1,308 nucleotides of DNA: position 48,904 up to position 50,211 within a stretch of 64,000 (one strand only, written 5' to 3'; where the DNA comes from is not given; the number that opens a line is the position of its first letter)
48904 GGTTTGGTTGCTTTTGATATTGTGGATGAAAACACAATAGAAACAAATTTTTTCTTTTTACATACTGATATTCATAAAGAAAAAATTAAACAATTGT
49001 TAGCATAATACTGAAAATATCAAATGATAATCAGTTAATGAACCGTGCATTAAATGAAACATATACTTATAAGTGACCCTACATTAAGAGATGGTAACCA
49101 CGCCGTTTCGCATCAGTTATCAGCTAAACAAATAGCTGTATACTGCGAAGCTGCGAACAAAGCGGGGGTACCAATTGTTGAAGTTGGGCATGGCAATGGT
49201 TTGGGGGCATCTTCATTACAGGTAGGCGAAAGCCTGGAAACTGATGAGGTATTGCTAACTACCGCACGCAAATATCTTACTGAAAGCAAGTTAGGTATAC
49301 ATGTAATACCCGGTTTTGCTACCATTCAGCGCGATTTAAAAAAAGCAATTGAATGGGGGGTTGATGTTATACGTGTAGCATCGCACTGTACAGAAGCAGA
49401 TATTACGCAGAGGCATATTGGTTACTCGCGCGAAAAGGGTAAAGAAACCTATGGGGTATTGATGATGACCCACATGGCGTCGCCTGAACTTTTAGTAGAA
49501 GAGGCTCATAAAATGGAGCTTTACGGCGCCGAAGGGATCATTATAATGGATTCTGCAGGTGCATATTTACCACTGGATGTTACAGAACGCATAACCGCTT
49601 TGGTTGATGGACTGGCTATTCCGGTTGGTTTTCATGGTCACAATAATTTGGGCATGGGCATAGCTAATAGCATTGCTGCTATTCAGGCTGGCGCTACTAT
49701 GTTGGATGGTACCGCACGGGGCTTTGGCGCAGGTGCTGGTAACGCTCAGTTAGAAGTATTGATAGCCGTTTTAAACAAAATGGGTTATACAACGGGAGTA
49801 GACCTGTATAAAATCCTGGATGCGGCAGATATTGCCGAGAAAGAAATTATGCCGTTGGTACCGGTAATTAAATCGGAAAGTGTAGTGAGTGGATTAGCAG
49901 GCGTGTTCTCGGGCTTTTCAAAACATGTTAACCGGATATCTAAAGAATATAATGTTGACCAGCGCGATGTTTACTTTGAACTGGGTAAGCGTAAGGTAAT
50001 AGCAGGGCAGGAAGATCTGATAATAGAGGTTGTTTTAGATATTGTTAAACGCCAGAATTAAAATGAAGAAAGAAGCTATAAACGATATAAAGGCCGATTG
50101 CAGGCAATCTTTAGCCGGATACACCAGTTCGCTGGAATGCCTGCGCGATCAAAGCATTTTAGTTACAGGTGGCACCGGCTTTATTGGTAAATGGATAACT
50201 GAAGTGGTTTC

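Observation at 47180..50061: Meta-cleavage-type aldolase/dehydrogenase pair (DmpG/DmpF-like) embedded in a nucleotide-sugar operon and split by an FkbM methyltransferase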

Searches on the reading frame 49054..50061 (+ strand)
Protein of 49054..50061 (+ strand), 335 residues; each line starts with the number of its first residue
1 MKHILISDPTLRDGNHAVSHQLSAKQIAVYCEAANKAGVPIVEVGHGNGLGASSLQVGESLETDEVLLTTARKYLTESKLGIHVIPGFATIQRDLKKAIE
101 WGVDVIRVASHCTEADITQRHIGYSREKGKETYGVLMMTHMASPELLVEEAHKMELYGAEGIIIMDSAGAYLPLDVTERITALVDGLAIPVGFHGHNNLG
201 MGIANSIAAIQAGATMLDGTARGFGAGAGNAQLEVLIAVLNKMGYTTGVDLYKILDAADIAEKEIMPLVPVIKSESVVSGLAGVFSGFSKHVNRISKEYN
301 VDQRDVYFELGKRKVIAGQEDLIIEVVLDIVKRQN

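Call 4: search_protein_families(library=pfam, proteins=[window:49054-50061:+])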
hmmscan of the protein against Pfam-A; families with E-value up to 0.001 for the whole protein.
window:49054-50061:+ (335 aa): 2 families
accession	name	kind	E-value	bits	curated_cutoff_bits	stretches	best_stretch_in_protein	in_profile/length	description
PF00682.25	HMGL-like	-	2.2e-41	142.4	29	1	5-259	3-258/260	HMGL-like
PF07836.16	DmpG_comm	-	1.6e-25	88.8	27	1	270-331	1-62/63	DmpG-like communication domain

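Call 5: search_protein_families(library=ncbifam, proteins=[window:49054-50061:+])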
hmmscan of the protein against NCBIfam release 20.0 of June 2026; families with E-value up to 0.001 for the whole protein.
window:49054-50061:+ (335 aa): 29 families (the best 25 are shown)
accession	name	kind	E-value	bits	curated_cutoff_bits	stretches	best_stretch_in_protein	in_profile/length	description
NF006049.0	PRK08195.1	subfamily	3.5e-135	450.5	229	1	2-334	6-339/344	4-hyroxy-2-oxovalerate/4-hydroxy-2-oxopentanoic acid aldolase,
TIGR03217.1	4OH_2_O_val_ald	equivalog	5.8e-117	390.6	286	1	3-333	2-333/334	4-hydroxy-2-oxovalerate aldolase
TIGR02660.1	nifV_homocitr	equivalog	5.8e-26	91.6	462.9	1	4-262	2-260/365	homocitrate synthase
NF002085.0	PRK00915.1-2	subfamily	1.5e-23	83.3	517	1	2-263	12-273/504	2-isopropylmalate synthase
TIGR02090.1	LEU1_arch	subfamily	6e-22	78.3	484.75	1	5-278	2-273/363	isopropylmalate/citramalate/homocitrate synthases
NF006761.0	PRK09282.1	domain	6.1e-20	71.2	402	1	94-262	101-271/591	pyruvate carboxylase subunit B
NF002084.0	PRK00915.1-1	equivalog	6.6e-19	67.8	748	1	146-258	153-270/523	2-isopropylmalate synthase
NF002086.0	PRK00915.1-3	equivalog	2.6e-18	65.8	532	1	145-266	151-269/516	2-isopropylmalate synthase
NF008985.0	PRK12331.1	equivalog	3.5e-18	65.6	718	1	92-259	99-268/465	oxaloacetate decarboxylase subunit alpha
TIGR02146.1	LysS_fung_arch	equivalog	5.2e-18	65.4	413.55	1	7-260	2-252/344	homocitrate synthase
NF041069.1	IPMS_Sufob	equivalog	1e-17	64.5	600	1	6-273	3-270/371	isopropylmalate synthase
TIGR00973.1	leuA_bact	equivalog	4.7e-17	61.6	598.7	1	156-261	157-270/494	2-isopropylmalate synthase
TIGR01108.1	oadA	equivalog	2.4e-16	59.3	756.5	1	92-261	94-265/582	sodium-extruding oxaloacetate decarboxylase subunit alpha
TIGR00977.1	citramal_synth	equivalog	2.6e-16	59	450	1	151-247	160-258/526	citramalate synthase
NF010644.0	PRK14041.1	equivalog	1.3e-15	57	734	1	92-258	98-266/467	pyruvate carboxylase subunit B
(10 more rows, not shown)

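Call 11: find_homologous_proteins(query=window:49054-50061:+, max_evalue=1e-30)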
Query window:49054-50061:+ (335 aa): 8000 proteins with E <= 1e-30 among 8000 candidates; the best 120 are listed.
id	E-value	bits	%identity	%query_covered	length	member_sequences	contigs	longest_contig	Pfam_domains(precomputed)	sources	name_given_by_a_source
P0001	1.3e-213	726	100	100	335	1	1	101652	PF00682.26,PF07836.17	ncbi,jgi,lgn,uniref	ncbi:4-hydroxy-2-oxovalerate aldolase [Mucilaginibacter sp.]|jgi:4-hydroxy 2-oxovalerate aldolase|un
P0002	1.7e-203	693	95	100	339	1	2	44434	PF00682.26,PF07836.17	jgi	jgi:4-hydroxy 2-oxovalerate aldolase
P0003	2.0e-200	683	94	100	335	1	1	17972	PF00682.26,PF07836.17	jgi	jgi:4-hydroxy 2-oxovalerate aldolase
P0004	2.1e-200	682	93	100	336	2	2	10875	PF00682.26,PF07836.17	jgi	jgi:4-hydroxy 2-oxovalerate aldolase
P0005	4.8e-199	678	92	99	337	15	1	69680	PF00682.26,PF07836.17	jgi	jgi:4-hydroxy 2-oxovalerate aldolase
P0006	2.5e-196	669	93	100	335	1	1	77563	PF00682.26,PF07836.17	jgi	jgi:4-hydroxy 2-oxovalerate aldolase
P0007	4.4e-191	652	88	100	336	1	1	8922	PF00682.26,PF07836.17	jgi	jgi:4-hydroxy 2-oxovalerate aldolase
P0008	8.8e-190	648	87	99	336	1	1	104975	PF00682.26,PF07836.17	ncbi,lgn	-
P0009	2.6e-189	646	89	99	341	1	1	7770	PF00682.26,PF07836.17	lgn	-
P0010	6.7e-189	645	86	99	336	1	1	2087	PF00682.26,PF07836.17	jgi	-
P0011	1.1e-188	644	87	99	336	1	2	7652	PF00682.26,PF07836.17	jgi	-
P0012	4.0e-187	639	87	100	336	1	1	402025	PF00682.26,PF07836.17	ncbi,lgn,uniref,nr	ncbi:MAG: 4-hydroxy-2-oxopentanoic acid aldolase [Mucilaginibacter sp.]|uniref:4-hydroxy-2-oxovalera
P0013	6.7e-187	638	87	100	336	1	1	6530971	PF00682.26,PF07836.17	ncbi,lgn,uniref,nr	ncbi:4-hydroxy-2-oxovalerate aldolase [Mucilaginibacter sp. X5P1]|uniref:4-hydroxy-2-oxovalerate ald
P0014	1.9e-186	637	87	99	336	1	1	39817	PF00682.26,PF07836.17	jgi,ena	-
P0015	2.7e-186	636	88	100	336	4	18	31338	PF00682.26,PF07836.17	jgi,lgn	jgi:4-hydroxy 2-oxovalerate aldolase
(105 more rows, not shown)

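Call 13: search_solved_structures(query=window:49054-50061:+, show_alignments=3, max_evalue=1e-20)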
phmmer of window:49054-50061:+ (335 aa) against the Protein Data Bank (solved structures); distinct sequences matched with E-value up to 1e-20: 4.
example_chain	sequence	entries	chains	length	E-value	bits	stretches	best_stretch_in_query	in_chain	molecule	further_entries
4jn6_A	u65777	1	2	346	5.1e-81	275.4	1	4-332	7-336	4-hydroxy-2-oxovalerate aldolase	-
8ih7_A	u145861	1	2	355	2.7e-80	273.1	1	2-332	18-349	4-hydroxy-2-oxovalerate aldolase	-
1nvm_A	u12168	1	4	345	6.5e-77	261.9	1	2-331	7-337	4-hydroxy-2-oxovalerate aldolase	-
4lrs_A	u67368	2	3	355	3.5e-74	253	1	4-332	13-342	4-hydroxy-2-oxovalerate aldolase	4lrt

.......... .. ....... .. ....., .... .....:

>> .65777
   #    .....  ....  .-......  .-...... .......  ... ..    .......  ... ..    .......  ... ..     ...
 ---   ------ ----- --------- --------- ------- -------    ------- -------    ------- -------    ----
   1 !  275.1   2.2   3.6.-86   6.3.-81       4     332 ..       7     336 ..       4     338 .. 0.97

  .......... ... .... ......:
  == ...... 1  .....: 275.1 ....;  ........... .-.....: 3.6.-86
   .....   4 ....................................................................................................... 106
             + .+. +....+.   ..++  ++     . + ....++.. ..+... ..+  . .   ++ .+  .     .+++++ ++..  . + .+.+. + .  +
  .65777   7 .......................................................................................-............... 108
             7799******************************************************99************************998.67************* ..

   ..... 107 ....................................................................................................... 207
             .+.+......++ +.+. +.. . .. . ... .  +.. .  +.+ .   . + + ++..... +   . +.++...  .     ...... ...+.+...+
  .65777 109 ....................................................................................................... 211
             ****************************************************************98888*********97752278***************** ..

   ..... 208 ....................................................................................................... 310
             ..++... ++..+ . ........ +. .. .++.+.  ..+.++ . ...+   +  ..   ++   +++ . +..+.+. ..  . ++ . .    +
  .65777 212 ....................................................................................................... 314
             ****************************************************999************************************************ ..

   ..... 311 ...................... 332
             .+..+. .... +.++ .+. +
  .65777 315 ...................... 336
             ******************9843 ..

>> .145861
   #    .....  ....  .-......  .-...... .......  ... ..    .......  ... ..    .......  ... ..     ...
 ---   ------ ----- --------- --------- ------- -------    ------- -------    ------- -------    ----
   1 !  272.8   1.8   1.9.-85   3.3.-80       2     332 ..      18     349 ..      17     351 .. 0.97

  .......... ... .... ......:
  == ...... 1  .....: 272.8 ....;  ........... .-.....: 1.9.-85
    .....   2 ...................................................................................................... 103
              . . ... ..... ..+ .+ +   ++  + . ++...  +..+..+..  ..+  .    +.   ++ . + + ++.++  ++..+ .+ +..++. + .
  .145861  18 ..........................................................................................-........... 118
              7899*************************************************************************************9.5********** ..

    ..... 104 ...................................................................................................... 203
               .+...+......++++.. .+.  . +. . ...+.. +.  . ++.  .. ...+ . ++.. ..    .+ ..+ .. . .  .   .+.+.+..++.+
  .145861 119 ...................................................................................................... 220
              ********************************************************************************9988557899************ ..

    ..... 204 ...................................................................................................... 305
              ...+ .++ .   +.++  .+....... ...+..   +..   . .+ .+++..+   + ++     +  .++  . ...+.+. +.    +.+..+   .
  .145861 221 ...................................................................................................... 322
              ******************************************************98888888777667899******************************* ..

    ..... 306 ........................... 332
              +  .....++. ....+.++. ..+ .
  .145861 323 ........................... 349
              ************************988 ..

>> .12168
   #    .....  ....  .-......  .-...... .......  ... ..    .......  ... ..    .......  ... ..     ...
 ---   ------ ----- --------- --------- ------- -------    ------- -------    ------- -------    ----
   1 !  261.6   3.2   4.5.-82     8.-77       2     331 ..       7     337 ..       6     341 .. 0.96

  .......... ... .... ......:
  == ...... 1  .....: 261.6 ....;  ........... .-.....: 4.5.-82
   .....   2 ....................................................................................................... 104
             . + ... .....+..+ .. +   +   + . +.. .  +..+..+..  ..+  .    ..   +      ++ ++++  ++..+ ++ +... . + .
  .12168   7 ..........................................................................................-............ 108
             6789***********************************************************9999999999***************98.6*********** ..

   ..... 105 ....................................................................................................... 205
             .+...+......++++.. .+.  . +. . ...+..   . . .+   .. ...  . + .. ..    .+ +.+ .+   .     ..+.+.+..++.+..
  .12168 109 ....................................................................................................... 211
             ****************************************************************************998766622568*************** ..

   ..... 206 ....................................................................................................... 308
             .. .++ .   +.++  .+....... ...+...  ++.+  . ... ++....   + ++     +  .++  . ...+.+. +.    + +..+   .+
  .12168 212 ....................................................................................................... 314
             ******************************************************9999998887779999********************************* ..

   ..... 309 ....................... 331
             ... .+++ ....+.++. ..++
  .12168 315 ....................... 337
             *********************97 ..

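Call 15: find_related_loci(query=window:49054-50061:+, collection=genome_contigs, flank=10000)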
Query window:49054-50061:+ (335 aa) in genome_contigs; peptide patterns used: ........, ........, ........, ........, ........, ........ (x = any residue, [..] = any of these).
424 stretches matched a pattern; 352 encode a relative of the query (tblastn E <= 1e-3); the best 80 are kept; 80 distinct loci.
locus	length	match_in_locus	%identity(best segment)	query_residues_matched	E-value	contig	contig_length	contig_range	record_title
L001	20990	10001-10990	94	2-331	0e+0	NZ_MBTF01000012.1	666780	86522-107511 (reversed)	Mucilaginibacter pedocola strain TBZ30 scaffold2, whole genome shotgun sequence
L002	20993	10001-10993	88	1-331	0e+0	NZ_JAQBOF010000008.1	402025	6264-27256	MAG: Mucilaginibacter sp. isolate RYN_313 scaffold_123281, whole genome shotgun sequence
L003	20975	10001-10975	87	1-325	0e+0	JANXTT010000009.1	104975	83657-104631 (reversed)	MAG: Mucilaginibacter sp. isolate 339R_metabat_135 339R_k141_1433125, whole genome shotgun sequence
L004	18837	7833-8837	85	1-335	0e+0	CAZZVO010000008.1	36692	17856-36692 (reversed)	MAG: uncultured Mucilaginibacter sp. isolate Brown_J.bin.6 genome assembly, contig: NODE_110_length_36692_cov_6.497339,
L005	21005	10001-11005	81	1-335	0e+0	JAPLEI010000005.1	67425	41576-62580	MAG: Bacteroidetes bacterium isolate LacPavin_0419_WC53_MAG_42_9 LacPavin_0419_WC53_scaffold_214655, whole genome shotgu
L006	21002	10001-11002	84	3-335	0e+0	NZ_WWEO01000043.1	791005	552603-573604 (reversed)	Mucilaginibacter agri strain R11 131, whole genome shotgun sequence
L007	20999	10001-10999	93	2-334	0e+0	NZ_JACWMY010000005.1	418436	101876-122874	Mucilaginibacter pankratovii strain ZT4R22 NODE_5_length_418436_cov_35.529911, whole genome shotgun sequence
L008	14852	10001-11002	79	1-334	0e+0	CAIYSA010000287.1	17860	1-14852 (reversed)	MAG: uncultured Bacteroidetes bacterium isolate Kiruna_bin-07023 genome assembly, contig: bin-07023:287/529, whole genom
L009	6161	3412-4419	79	1-335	0e+0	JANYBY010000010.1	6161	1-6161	MAG: Bacteroidetes bacterium isolate 336R_metabinner_104 336R_k141_889214, whole genome shotgun sequence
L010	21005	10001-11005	77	1-335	0e+0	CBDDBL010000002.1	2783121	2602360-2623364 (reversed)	MAG: Mucilaginibacter sp. isolate de44e512-a696-42f9-a13c-94abe37020f6 genome assembly, contig: ctg132443, whole genome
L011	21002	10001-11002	79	1-334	3e-180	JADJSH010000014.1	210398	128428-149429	MAG: Bacteroidetes bacterium isolate Hade_18-Q3-R52-61_BATAC.713 tig00013699-10-2105980, whole genome shotgun sequence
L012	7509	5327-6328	79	1-334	0e+0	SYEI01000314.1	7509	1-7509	MAG: Bacteroidota bacterium isolate F1-60-MAGs036 F1-60__c493775, whole genome shotgun sequence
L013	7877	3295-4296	78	1-334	3e-179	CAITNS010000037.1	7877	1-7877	MAG: uncultured Bacteroidetes bacterium isolate KT_bin-0184 genome assembly, contig: bin-0184:37/86, whole genome shotgu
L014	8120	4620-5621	78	1-334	1e-179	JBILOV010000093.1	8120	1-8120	MAG: Bacteroidia bacterium isolate ME2017-12-01_3300044633_group7_bin109 Rohwer_bin427_scaffold_9007_c1, whole genome sh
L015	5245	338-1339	78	1-334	0e+0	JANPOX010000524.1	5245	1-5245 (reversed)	MAG: Bacteroidia bacterium isolate VAR_83_metabat_522 VAR_83_k141_2379966, whole genome shotgun sequence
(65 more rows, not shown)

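Call 51: search_protein_representatives(protein=window:49054-50061:+)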
Query: 335 residues. Proteins with E-value up to 0.001 (for the whole library): 8667; up to 1e-10: 2282; up to 1e-30: 502. The best 150 are listed.
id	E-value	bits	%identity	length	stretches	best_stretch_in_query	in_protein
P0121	8.7e-106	370.0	62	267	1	4-265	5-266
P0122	2.0e-103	362.2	52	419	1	3-328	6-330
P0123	9.0e-97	340.4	48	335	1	1-332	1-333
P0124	9.8e-97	340.2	48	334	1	1-328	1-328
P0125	7.0e-92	324.3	47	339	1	3-333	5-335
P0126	8.4e-90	317.5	48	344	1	4-334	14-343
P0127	2.7e-89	315.8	47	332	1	4-333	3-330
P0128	9.1e-88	310.8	48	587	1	5-327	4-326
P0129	4.4e-87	308.5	48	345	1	4-328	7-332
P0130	8.5e-86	304.3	45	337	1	3-329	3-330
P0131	1.6e-84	300.1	43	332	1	6-330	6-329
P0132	2.0e-84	299.8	45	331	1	7-328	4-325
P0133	2.9e-83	296.0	52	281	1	67-331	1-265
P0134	1.4e-82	293.8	42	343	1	4-331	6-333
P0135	2.6e-80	286.3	43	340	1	4-332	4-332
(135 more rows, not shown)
